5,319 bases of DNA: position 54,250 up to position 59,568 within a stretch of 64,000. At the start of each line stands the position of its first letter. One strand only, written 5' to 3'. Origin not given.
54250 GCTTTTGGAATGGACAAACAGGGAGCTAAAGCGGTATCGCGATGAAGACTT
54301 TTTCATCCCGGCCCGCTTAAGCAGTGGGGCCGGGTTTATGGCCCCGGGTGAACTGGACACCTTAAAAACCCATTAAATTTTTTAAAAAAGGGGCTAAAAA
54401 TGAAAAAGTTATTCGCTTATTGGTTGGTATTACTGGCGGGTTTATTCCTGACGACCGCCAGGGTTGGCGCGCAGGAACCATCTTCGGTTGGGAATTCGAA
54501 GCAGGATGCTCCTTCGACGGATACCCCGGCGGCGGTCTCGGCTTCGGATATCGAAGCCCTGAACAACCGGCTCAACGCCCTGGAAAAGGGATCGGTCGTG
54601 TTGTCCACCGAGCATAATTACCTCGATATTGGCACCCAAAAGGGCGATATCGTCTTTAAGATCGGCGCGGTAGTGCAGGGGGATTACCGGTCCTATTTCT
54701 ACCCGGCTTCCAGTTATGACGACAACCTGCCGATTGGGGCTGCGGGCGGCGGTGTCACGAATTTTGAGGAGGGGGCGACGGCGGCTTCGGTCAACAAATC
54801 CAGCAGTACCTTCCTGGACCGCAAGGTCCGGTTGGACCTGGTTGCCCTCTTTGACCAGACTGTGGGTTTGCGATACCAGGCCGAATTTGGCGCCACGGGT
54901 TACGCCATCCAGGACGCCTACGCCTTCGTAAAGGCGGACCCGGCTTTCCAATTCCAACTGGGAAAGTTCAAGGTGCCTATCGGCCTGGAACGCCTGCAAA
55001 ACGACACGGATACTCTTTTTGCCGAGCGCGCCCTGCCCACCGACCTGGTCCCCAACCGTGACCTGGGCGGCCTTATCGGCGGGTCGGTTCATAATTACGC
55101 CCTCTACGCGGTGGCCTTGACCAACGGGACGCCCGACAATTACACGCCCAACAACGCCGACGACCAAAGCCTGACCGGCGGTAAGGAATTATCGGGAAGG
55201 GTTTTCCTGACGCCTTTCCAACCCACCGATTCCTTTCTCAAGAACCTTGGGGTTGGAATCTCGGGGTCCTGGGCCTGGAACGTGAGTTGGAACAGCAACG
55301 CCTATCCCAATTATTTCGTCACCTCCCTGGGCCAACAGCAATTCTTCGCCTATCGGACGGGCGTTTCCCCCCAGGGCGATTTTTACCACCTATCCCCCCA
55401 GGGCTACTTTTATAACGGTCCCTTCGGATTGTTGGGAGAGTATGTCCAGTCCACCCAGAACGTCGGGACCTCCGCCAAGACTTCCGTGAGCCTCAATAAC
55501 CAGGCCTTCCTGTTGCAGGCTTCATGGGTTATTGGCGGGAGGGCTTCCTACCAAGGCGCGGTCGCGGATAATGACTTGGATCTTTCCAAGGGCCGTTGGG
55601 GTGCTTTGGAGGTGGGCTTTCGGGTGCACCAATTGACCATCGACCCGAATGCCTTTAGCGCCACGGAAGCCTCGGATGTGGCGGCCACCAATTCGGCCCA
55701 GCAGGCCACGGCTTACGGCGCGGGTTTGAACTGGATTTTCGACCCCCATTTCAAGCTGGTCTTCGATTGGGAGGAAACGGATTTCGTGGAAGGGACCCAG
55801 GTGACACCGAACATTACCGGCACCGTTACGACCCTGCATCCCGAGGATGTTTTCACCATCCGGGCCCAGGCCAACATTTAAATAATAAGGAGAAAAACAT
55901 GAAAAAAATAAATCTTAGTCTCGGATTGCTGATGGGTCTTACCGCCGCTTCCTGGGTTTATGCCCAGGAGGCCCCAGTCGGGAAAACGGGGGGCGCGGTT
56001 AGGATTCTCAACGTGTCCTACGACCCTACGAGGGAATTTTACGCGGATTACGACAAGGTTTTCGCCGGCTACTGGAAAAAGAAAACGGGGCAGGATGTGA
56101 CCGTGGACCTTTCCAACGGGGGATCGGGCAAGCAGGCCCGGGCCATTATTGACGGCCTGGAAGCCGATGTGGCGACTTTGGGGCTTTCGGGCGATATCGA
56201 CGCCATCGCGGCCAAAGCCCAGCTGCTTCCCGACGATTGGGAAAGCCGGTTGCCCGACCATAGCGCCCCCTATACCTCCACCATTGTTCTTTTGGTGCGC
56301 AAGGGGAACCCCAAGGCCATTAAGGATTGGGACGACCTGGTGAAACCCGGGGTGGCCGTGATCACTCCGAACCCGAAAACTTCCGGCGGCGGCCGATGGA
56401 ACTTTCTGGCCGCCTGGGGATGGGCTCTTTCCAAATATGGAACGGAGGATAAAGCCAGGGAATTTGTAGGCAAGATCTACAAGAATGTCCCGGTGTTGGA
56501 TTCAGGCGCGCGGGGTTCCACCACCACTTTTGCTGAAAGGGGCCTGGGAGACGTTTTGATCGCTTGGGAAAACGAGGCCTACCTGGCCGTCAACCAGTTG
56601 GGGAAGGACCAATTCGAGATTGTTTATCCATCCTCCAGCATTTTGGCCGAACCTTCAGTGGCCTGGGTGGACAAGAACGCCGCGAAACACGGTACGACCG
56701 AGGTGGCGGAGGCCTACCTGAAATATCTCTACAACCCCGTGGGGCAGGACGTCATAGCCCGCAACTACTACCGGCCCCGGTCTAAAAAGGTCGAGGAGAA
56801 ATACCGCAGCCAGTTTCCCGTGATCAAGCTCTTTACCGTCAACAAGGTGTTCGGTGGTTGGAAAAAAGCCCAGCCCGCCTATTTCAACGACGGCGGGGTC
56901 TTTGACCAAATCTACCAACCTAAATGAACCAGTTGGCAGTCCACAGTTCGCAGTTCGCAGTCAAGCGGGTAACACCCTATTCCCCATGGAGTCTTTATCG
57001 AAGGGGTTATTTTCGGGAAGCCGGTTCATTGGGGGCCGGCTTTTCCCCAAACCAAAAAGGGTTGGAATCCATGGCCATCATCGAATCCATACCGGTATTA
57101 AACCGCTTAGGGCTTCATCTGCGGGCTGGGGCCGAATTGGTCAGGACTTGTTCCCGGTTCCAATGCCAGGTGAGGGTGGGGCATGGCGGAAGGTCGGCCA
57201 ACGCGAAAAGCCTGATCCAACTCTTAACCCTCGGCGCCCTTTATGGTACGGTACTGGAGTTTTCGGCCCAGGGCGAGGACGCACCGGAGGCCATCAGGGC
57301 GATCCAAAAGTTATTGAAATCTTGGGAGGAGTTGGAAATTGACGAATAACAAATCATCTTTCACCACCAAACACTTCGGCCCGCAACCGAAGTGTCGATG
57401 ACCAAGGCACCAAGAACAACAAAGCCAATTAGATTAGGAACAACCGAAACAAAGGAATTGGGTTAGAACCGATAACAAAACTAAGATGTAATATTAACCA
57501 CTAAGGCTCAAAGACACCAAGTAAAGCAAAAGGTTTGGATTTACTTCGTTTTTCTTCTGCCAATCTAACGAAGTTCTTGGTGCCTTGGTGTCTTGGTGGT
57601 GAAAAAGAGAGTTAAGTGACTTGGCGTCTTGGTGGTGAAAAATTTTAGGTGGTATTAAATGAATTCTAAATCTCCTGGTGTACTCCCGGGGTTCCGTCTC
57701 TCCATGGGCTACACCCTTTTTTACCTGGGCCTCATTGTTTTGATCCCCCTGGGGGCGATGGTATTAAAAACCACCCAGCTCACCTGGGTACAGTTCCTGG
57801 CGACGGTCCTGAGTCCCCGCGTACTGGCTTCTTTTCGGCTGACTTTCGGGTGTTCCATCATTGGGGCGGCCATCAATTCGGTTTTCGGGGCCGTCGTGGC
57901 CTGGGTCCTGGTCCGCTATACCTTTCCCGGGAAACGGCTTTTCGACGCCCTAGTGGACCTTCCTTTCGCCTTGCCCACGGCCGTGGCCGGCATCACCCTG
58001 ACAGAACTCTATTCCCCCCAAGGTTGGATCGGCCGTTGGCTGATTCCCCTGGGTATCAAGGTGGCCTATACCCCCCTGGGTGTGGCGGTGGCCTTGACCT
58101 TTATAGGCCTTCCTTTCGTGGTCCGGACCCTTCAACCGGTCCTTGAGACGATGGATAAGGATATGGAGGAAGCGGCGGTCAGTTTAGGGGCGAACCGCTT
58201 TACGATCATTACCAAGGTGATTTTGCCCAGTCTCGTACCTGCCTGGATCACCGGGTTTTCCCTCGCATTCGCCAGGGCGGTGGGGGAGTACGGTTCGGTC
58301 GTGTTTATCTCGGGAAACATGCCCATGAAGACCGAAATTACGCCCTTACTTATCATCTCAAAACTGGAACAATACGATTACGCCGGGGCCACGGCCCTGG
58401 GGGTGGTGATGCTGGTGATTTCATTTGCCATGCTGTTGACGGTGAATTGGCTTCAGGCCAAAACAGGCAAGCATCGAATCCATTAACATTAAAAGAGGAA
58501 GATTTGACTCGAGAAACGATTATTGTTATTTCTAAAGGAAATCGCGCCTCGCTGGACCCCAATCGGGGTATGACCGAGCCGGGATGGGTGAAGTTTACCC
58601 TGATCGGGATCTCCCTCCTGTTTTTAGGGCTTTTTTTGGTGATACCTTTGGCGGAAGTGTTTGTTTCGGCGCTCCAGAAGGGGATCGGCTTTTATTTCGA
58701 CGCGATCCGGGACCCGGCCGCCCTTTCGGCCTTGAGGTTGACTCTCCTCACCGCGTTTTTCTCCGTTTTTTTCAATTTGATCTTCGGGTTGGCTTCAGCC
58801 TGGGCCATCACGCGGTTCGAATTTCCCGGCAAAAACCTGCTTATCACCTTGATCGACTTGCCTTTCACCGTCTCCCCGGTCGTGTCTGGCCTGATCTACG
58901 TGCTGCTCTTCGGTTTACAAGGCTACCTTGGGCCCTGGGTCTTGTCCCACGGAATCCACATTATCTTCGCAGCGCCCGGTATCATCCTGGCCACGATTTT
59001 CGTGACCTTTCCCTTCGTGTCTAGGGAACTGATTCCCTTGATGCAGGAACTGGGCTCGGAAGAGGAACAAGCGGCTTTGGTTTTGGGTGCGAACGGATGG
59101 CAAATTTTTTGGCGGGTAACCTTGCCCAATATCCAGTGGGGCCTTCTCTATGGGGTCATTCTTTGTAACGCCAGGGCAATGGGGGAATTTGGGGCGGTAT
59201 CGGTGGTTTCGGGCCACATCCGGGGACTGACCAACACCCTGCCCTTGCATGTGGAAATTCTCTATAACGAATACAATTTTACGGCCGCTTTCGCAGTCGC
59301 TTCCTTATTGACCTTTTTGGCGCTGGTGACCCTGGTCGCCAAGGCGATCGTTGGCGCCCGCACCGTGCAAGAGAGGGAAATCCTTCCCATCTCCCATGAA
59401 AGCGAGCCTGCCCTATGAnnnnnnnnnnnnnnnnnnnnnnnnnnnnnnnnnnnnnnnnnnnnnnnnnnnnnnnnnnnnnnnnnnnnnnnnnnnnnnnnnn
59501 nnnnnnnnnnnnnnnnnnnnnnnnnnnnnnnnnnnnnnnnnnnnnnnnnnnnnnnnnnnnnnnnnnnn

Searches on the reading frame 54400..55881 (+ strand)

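Call 47: search_protein_families(library=pfam, proteins=[window:54400-55881:+], max_evalue=0.001)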
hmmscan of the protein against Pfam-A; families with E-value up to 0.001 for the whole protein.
window:54400-55881:+ (493 aa): 1 family
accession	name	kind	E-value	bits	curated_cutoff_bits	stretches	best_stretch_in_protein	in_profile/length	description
PF07396.17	Porin_O_P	-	5e-16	59.3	20.9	1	132-456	21-340/370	Phosphate-selective porin O and P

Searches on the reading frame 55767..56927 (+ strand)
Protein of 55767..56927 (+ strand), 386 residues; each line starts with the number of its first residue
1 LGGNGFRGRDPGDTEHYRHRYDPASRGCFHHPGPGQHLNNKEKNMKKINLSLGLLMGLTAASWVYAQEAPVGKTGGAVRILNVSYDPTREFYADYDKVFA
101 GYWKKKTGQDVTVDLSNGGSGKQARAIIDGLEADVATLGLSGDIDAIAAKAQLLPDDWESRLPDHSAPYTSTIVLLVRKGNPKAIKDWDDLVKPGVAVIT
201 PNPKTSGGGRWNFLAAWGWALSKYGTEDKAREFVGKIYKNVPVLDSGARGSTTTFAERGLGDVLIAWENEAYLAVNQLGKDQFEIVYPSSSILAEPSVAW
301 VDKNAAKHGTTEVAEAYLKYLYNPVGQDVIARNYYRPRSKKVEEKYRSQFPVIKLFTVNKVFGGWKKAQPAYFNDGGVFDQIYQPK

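Call 47: search_protein_families(library=pfam, proteins=[window:55767-56927:+], max_evalue=0.001)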
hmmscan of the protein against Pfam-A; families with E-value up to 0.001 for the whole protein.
window:55767-56927:+ (386 aa): 3 families
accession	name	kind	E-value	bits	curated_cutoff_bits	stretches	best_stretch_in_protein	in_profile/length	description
PF13531.11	SBP_bac_11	-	4.1e-37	128.6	25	1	95-336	13-227/227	Bacterial extracellular solute-binding protein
PF01547.30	SBP_bac_1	-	6.1e-16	59.7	26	1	88-327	4-306/307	Bacterial extracellular solute-binding protein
PF13343.11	SBP_bac_6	-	1.6e-07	31.5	24.6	1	186-346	81-228/245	Bacterial extracellular solute-binding protein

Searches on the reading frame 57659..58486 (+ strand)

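Call 47: search_protein_families(library=pfam, proteins=[window:57659-58486:+], max_evalue=0.001)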
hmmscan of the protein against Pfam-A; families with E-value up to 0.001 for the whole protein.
window:57659-58486:+ (275 aa): 1 family
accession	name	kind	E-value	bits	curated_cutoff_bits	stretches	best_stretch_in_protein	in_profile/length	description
PF00528.27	BPD_transp_1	-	9.3e-19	68.3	26.4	1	75-268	3-181/184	Binding-protein-dependent transport system inner membrane component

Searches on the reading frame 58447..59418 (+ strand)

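Call 47: search_protein_families(library=pfam, proteins=[window:58447-59418:+], max_evalue=0.001)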
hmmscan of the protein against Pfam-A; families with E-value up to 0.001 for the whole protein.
window:58447-59418:+ (323 aa): 1 family
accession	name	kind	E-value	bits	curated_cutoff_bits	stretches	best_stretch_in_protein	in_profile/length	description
PF00528.27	BPD_transp_1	-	1.7e-10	41.4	26.4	1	112-304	3-180/184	Binding-protein-dependent transport system inner membrane component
